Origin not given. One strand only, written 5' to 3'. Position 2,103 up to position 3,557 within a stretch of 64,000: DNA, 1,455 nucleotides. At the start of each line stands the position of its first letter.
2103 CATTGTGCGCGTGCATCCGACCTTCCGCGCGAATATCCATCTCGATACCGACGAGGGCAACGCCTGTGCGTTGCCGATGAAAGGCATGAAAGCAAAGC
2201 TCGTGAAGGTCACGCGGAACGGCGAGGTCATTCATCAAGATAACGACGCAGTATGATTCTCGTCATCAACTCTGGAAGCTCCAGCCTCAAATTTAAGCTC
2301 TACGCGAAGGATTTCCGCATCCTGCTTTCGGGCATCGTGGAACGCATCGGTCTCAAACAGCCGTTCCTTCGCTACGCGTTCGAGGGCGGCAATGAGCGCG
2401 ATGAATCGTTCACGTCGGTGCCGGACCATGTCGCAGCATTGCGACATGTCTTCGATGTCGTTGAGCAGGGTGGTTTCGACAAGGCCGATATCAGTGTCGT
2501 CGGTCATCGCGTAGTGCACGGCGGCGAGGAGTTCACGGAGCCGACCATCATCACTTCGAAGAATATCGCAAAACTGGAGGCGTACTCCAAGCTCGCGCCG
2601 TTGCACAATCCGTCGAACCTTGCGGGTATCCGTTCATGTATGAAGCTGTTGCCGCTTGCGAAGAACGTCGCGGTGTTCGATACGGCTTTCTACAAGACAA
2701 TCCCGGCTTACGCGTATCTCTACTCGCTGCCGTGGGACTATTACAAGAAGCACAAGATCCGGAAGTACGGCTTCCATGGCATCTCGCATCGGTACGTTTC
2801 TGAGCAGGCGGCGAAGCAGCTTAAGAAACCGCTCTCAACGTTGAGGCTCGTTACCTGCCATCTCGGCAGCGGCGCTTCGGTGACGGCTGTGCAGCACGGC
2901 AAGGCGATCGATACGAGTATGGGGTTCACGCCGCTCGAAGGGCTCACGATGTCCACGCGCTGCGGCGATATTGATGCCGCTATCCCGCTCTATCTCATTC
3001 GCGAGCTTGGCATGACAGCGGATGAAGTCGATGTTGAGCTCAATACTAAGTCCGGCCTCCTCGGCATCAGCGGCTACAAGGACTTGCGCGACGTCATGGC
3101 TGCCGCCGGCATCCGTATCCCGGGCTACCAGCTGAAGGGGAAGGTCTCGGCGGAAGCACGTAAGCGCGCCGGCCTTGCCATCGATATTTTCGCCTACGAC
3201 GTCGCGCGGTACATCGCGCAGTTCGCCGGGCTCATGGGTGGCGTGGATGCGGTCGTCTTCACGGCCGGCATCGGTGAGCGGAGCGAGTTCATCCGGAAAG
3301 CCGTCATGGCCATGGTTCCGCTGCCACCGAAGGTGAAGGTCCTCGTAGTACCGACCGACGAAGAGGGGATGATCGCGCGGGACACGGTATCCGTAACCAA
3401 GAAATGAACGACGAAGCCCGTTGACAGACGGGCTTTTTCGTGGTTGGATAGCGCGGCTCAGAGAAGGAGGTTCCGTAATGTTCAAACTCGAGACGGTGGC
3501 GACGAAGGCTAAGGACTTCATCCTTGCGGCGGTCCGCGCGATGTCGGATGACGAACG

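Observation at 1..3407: Compact por(beta-gamma-delta)-pduL-ackA operon: a PduL-type phosphotransacylase replaces Pta in an acetyl-CoA to ATP module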

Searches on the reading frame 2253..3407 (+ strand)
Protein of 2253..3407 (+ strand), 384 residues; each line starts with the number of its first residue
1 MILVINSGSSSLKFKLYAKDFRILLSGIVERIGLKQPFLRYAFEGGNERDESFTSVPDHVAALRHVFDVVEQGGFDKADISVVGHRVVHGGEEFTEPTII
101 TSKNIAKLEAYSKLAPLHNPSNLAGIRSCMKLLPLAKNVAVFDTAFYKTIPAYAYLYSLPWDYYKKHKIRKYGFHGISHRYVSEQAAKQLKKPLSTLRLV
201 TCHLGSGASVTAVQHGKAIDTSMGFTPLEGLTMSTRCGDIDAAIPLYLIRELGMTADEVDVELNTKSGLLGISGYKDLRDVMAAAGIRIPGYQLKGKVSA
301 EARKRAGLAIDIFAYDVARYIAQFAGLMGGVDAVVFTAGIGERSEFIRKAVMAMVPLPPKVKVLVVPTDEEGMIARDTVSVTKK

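Call 3: search_protein_families(library=pfam, proteins=[window:2253-3407:+], max_evalue=0.01)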
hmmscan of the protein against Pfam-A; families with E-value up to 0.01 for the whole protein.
window:2253-3407:+ (384 aa): 1 family
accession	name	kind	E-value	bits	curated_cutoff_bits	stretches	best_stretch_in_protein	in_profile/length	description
PF00871.23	Acetate_kinase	-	1.7e-125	419.2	22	1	2-355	2-347/392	Acetokinase family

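Call 4: search_protein_families(library=ncbifam, proteins=[window:2253-3407:+], max_evalue=0.01)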
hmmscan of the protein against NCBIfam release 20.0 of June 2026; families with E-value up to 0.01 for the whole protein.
window:2253-3407:+ (384 aa): 8 families
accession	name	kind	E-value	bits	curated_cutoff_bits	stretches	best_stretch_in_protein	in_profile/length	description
TIGR00016.1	ackA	subfamily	5.4e-124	414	293.4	1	2-354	6-352/405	acetate/propionate family kinase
NF009063.0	PRK12397.1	equivalog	7.2e-102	341.1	659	1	2-352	5-343/404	acetate/propionate family kinase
NF009045.0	PRK12379.1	equivalog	2e-100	336.4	580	1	2-353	7-340/402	propionate kinase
NF005520.0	PRK07157.1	equivalog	6.7e-94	315.2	561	1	2-361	5-350/400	acetate kinase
NF009099.0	PRK12440.1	equivalog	6.5e-92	308.5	693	1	2-353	6-343/397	acetate/propionate family kinase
NF005462.0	PRK07058.1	equivalog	2.1e-80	270.6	486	1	2-353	6-341/396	acetate/propionate family kinase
NF002834.0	PRK03011.1-5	subfamily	2.9e-27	95.7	222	1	170-371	150-334/357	butyrate kinase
TIGR02707.1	butyr_kinase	equivalog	5.6e-19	68.4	289.1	1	170-371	147-331/351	butyrate kinase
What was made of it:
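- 2253..3407 (+): Acetate kinase AckA (384 aa). PF00871 E 2e-125; TIGR00016 414 bits against cut-off 293 (calls 3, 4).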

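Call 8: find_encoding_contigs(protein=window:2253-3407:+, flank=10000, max_places=6)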
Protein window:2253-3407:+ (384 aa): no gene with exactly this product is on record in the collection.
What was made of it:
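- Tried and rejected: Exact-sequence look-up of the window AckA found no record (call 8).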

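Call 31: search_solved_structures(query=window:2253-3407:+, show_alignments=2, max_evalue=1e-40)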
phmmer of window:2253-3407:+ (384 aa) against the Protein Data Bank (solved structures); distinct sequences matched with E-value up to 1e-40: 19.
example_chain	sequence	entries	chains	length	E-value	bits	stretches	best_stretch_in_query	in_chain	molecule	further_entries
2iir_A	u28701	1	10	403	3.3e-102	345.5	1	2-353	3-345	Acetate kinase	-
1tuu_A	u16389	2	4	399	5.9e-98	331.5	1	2-353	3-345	Acetate kinase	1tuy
1g99_A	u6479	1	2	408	5.9e-98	331.5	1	2-353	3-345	ACETATE KINASE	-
6ioy_A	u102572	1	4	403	8.3e-85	288.3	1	2-351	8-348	Acetate kinase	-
7fj7_A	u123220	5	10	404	3.2e-82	279.8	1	2-352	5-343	Probable propionate kinase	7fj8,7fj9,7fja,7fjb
3sk3_A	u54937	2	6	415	8.8e-81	275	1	1-352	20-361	Acetate kinase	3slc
3r9p_A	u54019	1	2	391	9.5e-79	268.3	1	2-353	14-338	AckA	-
3p4i_A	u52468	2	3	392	2e-77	264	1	2-353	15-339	Acetate kinase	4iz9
4dq8_A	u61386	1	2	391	1.5e-76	261.1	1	2-353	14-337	Acetate kinase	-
4xh4_A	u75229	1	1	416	1.8e-76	260.9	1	2-352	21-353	Propionate kinase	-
4fwl_A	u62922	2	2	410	6e-76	259.1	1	2-353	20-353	Propionate kinase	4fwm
1x3m_A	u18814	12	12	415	6.3e-76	259.1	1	2-352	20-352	Propionate kinase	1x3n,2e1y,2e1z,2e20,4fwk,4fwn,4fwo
4xh1_A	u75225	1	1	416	6.4e-76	259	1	2-352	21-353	Propionate kinase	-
4ijn_A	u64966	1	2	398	7.3e-76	258.8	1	2-353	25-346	Acetate kinase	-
3khy_A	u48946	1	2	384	1.5e-75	257.8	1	2-353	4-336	Propionate kinase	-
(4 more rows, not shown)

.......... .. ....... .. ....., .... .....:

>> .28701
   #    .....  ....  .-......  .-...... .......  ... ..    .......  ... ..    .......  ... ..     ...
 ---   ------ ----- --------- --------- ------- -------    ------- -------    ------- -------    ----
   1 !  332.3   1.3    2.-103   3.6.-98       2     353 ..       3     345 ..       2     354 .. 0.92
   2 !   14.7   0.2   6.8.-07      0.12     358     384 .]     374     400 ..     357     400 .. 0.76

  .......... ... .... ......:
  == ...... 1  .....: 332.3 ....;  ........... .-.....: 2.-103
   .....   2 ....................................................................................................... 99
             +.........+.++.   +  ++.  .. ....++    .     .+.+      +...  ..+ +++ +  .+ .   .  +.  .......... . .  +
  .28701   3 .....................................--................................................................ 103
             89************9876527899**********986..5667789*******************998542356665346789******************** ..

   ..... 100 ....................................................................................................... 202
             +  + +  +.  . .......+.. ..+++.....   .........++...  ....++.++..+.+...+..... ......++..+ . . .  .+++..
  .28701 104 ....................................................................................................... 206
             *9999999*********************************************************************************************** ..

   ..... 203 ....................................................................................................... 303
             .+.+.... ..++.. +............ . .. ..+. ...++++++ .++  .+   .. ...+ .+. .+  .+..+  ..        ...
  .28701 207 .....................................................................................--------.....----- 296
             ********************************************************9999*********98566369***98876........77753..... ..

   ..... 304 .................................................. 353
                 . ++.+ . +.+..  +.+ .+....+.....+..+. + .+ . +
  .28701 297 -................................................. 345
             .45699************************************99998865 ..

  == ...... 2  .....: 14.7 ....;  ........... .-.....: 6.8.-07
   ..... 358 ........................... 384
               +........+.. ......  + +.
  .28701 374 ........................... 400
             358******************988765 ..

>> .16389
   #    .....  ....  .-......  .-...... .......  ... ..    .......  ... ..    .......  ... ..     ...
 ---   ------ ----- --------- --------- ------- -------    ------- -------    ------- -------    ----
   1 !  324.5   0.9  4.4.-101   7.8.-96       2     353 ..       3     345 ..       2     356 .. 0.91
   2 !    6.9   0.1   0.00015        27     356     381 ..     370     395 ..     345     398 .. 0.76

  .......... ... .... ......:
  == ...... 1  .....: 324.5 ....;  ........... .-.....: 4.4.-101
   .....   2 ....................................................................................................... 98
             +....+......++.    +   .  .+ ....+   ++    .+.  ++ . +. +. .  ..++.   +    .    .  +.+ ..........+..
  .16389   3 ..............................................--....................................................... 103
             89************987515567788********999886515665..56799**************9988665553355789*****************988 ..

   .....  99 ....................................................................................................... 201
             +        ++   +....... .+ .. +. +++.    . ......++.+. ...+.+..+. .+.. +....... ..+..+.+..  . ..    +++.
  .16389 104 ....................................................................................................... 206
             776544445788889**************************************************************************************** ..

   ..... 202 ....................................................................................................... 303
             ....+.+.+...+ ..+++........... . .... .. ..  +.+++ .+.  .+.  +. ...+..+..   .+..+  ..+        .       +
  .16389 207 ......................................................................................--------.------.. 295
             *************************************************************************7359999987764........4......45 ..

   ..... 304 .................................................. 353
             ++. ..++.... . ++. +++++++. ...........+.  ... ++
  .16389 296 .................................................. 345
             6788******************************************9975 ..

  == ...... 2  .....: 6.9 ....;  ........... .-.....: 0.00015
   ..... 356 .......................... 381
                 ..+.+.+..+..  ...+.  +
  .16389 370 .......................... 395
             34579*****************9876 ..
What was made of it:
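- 2253..3407 (+): Aligns to T. maritima and M. thermophila AckA at E 1e-98 to 1e-102 (call 31).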
